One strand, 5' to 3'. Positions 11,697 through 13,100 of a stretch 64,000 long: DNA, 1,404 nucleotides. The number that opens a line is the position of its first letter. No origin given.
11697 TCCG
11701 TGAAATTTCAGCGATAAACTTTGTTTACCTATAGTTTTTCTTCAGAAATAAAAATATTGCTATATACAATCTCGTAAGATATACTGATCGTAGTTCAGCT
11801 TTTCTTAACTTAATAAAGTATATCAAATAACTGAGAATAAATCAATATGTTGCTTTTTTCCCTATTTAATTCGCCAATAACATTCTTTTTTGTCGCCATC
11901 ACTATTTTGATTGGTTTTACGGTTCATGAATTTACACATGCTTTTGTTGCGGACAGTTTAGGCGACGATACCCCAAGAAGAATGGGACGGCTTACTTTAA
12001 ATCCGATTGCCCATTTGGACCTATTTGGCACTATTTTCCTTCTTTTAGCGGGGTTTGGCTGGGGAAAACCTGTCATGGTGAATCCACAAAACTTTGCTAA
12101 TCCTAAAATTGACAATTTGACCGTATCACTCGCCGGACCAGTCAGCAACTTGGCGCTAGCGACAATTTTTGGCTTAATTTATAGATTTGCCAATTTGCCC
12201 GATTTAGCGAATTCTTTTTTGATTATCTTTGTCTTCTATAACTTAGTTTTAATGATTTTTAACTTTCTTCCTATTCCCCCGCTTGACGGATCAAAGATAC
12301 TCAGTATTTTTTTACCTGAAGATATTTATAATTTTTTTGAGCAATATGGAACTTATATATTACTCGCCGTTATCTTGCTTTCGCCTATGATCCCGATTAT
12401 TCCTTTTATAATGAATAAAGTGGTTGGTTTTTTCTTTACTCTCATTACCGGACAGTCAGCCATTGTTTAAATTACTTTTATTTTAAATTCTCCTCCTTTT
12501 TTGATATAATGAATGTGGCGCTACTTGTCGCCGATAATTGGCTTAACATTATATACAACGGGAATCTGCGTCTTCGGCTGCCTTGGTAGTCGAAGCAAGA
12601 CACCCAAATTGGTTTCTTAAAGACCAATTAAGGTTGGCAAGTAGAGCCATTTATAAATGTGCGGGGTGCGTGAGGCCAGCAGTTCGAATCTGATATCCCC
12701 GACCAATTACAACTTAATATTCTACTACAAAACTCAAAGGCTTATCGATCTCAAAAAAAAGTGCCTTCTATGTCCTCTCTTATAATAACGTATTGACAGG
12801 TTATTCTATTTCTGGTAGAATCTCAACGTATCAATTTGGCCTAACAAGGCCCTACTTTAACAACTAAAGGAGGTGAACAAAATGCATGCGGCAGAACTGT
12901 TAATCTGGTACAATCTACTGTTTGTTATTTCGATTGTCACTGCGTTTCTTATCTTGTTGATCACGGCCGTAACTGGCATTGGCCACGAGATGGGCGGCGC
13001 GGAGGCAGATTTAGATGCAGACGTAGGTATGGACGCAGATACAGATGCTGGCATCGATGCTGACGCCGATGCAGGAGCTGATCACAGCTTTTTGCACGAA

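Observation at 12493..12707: tRNA 3'-half-like minihelix (T-arm-acceptor-A-CCA) with no 5' half, at the upstream edge of the GC-rich NfeD-flotillin patch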

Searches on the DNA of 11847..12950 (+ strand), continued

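Call 42: search_with_rna_model(model_id=R2, sources=[L091, L092, L093, L094, L095, L096, L097, L098, L099, L100, L101, L102, L103, L104, L105, L106, L107, L108, L109, L110, L111, L112, L113, L114, L115, L116, L117, L118, L119, L120, L121, L122, L123, L124, L125, L126, L127, L128, L129, L130, L131, L132, L133, L134, L135, L136, L137, L138, L139, L140, L141, L142, L143, L144, L145, L146, L147, L148, L149, L150, L151, L152, L153, L154, L155, L156, L157, L158, L159, L160, L161, L162, L163, L164, L165, L166, L167, L003, L004, L016, L025, L043, L046, L073, L077, L009, L027, L036, L064, L005, L015, L024, L032, L052, L059, L061, L012, L033, L050, L037], max_evalue=1)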
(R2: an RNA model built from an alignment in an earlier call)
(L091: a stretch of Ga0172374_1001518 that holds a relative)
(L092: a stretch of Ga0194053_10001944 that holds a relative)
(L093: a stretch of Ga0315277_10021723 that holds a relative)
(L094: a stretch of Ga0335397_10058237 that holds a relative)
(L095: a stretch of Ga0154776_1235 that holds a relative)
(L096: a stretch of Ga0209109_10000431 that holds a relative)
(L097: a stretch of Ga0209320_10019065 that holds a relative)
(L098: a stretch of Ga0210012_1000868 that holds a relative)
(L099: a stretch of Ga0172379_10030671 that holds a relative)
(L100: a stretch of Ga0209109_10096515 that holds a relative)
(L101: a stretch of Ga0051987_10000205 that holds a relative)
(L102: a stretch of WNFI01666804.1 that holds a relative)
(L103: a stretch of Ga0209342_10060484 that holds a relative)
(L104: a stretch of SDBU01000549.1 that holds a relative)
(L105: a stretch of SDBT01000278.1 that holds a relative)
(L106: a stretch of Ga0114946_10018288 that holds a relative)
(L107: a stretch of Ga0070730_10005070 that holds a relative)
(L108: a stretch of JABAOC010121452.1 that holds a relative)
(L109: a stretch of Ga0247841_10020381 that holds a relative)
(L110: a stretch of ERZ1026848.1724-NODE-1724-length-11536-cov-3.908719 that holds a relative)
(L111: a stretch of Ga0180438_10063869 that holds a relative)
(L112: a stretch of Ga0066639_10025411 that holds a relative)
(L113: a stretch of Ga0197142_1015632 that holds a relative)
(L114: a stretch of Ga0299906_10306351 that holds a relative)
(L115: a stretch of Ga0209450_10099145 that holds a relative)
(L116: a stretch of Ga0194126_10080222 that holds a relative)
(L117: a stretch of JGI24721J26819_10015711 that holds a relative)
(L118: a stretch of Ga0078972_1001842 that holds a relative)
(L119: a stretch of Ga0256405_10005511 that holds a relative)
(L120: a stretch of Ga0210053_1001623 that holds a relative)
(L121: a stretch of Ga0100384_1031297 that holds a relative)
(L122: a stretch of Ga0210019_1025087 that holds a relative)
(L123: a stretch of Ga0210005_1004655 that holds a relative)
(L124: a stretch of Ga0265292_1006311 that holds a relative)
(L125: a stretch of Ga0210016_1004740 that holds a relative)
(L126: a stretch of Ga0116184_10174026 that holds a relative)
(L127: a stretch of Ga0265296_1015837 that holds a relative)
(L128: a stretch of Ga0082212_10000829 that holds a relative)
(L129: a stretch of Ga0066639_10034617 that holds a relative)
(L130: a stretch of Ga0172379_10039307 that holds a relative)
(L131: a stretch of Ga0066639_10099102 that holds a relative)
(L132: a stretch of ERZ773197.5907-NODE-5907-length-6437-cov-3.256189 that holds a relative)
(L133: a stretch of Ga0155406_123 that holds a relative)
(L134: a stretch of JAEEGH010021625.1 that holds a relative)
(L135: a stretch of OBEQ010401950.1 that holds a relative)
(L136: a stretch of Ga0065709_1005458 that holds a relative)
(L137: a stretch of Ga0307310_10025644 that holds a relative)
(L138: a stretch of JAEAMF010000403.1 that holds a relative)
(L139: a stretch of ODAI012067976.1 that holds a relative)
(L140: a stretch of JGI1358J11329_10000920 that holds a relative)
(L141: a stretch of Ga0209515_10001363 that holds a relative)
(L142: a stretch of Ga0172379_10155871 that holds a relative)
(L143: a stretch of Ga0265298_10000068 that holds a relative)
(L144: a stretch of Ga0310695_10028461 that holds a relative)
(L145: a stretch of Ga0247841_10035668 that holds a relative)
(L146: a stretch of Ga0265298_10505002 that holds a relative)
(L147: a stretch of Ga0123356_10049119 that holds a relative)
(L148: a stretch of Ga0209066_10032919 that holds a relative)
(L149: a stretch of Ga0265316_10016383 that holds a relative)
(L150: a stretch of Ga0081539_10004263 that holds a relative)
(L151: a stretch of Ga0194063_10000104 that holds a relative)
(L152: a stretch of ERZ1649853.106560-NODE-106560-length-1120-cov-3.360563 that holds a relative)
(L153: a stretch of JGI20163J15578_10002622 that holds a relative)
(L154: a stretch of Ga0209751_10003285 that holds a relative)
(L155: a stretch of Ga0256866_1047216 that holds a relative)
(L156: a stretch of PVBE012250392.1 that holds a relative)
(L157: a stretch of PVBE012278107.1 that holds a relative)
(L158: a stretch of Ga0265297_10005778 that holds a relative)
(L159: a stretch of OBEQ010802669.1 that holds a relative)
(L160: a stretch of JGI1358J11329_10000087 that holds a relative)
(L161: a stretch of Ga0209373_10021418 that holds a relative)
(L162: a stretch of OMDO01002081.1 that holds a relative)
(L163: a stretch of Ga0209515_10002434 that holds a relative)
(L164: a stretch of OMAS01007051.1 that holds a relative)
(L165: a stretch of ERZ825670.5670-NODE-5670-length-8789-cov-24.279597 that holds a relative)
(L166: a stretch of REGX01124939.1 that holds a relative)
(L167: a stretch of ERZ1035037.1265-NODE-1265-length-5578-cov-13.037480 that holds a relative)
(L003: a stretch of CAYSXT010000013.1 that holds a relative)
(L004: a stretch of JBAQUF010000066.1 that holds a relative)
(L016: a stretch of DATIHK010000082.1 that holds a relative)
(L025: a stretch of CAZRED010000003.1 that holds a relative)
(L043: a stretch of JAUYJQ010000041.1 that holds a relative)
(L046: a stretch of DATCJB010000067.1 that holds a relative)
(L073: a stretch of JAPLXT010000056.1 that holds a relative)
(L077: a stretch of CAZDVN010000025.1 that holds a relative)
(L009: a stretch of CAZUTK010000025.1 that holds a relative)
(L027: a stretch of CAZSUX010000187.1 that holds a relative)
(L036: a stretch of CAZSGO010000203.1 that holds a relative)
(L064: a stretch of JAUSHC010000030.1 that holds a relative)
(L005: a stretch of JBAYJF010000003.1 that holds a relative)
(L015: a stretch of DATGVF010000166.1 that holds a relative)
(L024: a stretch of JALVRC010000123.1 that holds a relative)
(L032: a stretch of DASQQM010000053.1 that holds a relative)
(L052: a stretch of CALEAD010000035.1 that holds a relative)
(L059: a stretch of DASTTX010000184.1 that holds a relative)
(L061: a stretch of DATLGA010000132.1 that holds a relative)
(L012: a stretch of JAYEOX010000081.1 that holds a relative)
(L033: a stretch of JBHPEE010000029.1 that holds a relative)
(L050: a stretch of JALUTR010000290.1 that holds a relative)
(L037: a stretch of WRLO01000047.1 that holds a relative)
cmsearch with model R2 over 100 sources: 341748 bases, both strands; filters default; matches with E-value up to 1: 3.
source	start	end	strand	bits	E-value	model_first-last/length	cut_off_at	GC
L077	1890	2020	+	89.9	8.9e-17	1-137/137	no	0.34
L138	2143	2288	+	30.5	0.00096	1-137/137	no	0.42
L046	2100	2233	+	28.4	0.0027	1-137/137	no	0.4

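Call 43: search_rna_families(source=L138, start=2100, end=2330, threshold=evalue, max_evalue=1, show_alignments=1)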
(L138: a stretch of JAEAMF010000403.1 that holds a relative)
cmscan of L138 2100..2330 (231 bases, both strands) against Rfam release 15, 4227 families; matches with E-value up to 1: 1.
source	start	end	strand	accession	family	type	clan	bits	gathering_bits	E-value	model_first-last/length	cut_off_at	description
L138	2138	2293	+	RF00013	6S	Gene;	-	56.7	46.4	4.7e-11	1-187/187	no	6S / SsrS RNA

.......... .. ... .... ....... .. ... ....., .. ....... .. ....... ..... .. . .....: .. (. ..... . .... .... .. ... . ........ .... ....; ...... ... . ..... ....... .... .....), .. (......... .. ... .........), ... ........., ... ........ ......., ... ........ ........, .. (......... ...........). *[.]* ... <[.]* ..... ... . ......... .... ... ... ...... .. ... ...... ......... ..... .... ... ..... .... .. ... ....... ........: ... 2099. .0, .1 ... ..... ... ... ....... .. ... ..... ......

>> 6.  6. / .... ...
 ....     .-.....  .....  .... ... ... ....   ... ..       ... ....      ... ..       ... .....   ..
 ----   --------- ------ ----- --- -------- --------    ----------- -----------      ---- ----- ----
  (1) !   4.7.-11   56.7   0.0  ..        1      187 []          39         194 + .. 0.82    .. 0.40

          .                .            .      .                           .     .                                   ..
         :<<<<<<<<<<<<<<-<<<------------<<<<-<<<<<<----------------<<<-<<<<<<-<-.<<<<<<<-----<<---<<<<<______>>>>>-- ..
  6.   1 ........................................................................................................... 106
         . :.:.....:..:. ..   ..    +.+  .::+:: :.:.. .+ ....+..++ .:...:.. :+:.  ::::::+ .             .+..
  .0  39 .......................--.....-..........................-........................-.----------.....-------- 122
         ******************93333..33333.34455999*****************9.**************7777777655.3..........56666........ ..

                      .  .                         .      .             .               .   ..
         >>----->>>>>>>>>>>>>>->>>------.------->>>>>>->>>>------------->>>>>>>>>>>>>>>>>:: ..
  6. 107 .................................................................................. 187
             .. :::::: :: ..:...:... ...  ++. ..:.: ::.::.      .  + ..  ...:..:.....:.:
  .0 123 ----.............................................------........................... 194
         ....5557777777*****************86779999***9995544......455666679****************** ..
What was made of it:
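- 12533..12559 (+): 5' central bulge (27 nt). It contains the conserved single-stranded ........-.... (12538-12548), which I infer to be the template and start region for product RNA. The position matches the bulge of the Rfam 6S consensus (call 43).
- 12560..12605 (+): Apical stem-loop, opening with GGGA (12560-12563), closing with ACCC (12602-12605; A12606 follows), with internal loops and terminal loop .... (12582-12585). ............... is also the Rfam 6S consensus on either side of the bulge (call 43).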

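Call 44: search_rna_families(source=window, start=12505, end=12662, threshold=evalue, max_evalue=10, show_alignments=3)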
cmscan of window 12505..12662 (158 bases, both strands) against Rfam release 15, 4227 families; matches with E-value up to 10: 0.
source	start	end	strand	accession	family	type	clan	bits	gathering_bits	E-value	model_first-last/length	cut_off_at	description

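Call 57: search_with_rna_model(model_id=R2, sources=[window, L083, L084, L085, L088, L089, L090, L077, L168, L169, L170, L046, L138], max_evalue=0.0005, make_alignment=true)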
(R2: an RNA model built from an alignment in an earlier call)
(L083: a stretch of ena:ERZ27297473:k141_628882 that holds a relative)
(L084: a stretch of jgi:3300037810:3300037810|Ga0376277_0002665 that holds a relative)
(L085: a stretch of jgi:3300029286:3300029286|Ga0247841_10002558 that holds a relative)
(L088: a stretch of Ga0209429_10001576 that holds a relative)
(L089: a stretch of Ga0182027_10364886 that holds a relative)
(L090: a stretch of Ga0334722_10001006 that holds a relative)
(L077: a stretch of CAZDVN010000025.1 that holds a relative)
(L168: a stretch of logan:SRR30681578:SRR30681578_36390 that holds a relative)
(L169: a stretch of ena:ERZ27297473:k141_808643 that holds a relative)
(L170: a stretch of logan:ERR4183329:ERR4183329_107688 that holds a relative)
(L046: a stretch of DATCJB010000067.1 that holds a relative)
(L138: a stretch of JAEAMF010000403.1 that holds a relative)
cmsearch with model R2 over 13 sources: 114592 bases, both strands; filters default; matches with E-value up to 0.0005: 16.
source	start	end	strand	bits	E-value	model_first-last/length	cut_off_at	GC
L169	1464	1601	+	144.4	3.2e-29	1-137/137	no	0.38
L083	3750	3887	+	142.4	8.8e-29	1-137/137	no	0.38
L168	3153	3290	+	142.3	9.1e-29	1-137/137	no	0.38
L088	2162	2299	+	139.2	4.4e-28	1-137/137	no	0.39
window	12515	12651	+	139.1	4.6e-28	1-137/137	no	0.45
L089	1454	1591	+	136.5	1.7e-27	1-137/137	no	0.43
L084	3681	3821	+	123.2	1.5e-24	1-137/137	no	0.43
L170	1795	1931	+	116.6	4e-23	1-137/137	no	0.44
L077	1890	2020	+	89.9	3e-17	1-137/137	no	0.34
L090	2165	2305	+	84.1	5.6e-16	1-137/137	no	0.42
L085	3653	3788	+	82.7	1.1e-15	1-137/137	no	0.43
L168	3152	3289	-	35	3.3e-05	1-137/137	no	0.38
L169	1463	1600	-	34.2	4.8e-05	1-137/137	no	0.39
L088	2161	2298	-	32.2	0.00014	1-137/137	no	0.4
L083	3749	3886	-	31.8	0.00016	1-137/137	no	0.39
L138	2143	2288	+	30.5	0.00032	1-137/137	no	0.42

Alignment A7: 16 matches aligned to the model, 198 columns, each read 5' to 3' on its own strand. Consensus structure (alignment columns), stored with it:
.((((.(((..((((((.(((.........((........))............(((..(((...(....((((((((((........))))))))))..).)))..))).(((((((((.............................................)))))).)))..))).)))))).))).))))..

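Call 67: search_with_rna_model(model_id=R2, sources=[L046, L138, L077], max_evalue=0.001, make_alignment=true, show_alignments=3)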
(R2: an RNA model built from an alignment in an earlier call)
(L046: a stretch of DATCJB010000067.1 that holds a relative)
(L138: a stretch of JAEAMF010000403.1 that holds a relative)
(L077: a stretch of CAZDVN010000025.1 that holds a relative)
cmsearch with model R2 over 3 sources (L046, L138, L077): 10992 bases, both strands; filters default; matches with E-value up to 0.001: 3.
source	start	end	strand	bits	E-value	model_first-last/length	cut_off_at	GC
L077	1890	2020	+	89.9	2.8e-18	1-137/137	no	0.34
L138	2143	2288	+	30.5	3.1e-05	1-137/137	no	0.42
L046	2100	2233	+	28.4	8.7e-05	1-137/137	no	0.4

Alignment A8: 3 matches aligned to the model, 156 columns, each read 5' to 3' on its own strand. Consensus structure (alignment columns), stored with it:
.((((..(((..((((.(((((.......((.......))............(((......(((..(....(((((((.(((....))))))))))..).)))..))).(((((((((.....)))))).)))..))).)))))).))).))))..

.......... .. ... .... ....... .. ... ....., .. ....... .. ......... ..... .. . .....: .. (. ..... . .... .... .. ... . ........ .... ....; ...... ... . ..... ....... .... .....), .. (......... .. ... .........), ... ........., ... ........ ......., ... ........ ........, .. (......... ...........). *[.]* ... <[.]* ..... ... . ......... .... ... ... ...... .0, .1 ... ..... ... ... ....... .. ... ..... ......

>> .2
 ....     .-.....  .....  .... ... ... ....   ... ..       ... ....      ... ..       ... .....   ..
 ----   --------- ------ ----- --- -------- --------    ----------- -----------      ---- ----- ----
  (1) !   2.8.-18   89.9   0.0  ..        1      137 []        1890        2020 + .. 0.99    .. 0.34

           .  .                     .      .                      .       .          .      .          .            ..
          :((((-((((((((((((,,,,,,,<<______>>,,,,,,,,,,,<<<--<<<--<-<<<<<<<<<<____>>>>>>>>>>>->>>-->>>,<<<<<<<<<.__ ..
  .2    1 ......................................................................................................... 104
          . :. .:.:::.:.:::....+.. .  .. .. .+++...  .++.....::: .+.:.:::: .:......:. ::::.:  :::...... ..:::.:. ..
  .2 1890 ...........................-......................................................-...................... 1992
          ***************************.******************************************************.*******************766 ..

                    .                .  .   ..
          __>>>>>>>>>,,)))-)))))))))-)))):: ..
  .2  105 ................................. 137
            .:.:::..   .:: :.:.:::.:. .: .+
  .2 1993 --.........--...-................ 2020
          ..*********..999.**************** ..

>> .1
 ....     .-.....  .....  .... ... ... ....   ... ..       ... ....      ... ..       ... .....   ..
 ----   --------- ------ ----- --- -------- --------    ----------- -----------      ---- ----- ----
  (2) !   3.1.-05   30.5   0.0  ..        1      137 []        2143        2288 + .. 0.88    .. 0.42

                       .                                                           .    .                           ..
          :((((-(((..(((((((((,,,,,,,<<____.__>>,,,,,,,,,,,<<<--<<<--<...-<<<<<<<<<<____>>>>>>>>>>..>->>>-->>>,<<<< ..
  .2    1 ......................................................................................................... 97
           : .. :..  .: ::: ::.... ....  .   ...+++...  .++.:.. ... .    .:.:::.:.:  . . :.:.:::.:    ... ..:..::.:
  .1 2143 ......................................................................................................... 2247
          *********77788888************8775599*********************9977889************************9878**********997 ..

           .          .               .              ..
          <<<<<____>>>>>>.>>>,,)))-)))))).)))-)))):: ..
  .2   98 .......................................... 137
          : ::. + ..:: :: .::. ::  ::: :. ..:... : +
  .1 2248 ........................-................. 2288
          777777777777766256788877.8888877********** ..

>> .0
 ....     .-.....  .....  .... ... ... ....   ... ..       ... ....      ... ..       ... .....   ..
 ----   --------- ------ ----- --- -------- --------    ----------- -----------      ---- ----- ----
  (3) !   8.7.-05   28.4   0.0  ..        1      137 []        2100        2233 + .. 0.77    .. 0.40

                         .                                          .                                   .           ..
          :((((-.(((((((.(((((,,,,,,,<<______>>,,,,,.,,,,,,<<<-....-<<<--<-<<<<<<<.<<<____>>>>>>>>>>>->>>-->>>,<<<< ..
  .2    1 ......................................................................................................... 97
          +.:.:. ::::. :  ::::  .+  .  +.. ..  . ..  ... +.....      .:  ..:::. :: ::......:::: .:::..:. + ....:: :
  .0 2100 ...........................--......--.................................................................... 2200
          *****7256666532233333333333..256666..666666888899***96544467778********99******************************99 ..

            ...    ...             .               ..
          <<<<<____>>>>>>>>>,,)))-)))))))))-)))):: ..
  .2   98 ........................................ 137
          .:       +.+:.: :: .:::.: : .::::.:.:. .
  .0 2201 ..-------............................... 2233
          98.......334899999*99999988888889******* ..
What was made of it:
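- On 6S RNA (RF00013): R2 hits L138 at 30.5 bits (calls 42, 57, 67).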

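Call 68: build_rna_model(alignment_id=A8)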
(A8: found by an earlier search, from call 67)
Model R3 built from alignment A8 (3 sequences, 156 columns); structure: stored with the alignment.
model positions 134; base pairs 44; branch points 2; effective number of sequences 1.8; information 0.59 bits per position. Calibrated on 0.2 Mb of random sequence (short: E-values are rough).
structure used (alignment columns):
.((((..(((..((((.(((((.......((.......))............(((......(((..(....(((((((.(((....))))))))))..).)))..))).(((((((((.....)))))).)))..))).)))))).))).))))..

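Call 69: search_with_rna_model(model_id=R3, source=window, max_evalue=10)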
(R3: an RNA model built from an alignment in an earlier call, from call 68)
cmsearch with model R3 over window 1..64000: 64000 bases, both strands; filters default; matches with E-value up to 10: 1.
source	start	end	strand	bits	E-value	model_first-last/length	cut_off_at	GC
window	12515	12651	+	85.4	1.9e-14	1-134/134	no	0.45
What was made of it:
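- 12516..12649 (+): 6S RNA (ssrS) gene, about 133 nt, a compact divergent member of the family. Model R3, built only from L077, L138 and L046, gives 85.4 bits, E 1.9e-14, as the only hit in the window (call 69).
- On 6S RNA (RF00013): R3, built from L077, L138 and L046, hits the window at 85.4 bits, E 1.9e-14 (call 69).
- Reciprocal model R3 finds only window 12515-12651, at E 1.9e-14 (call 69).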
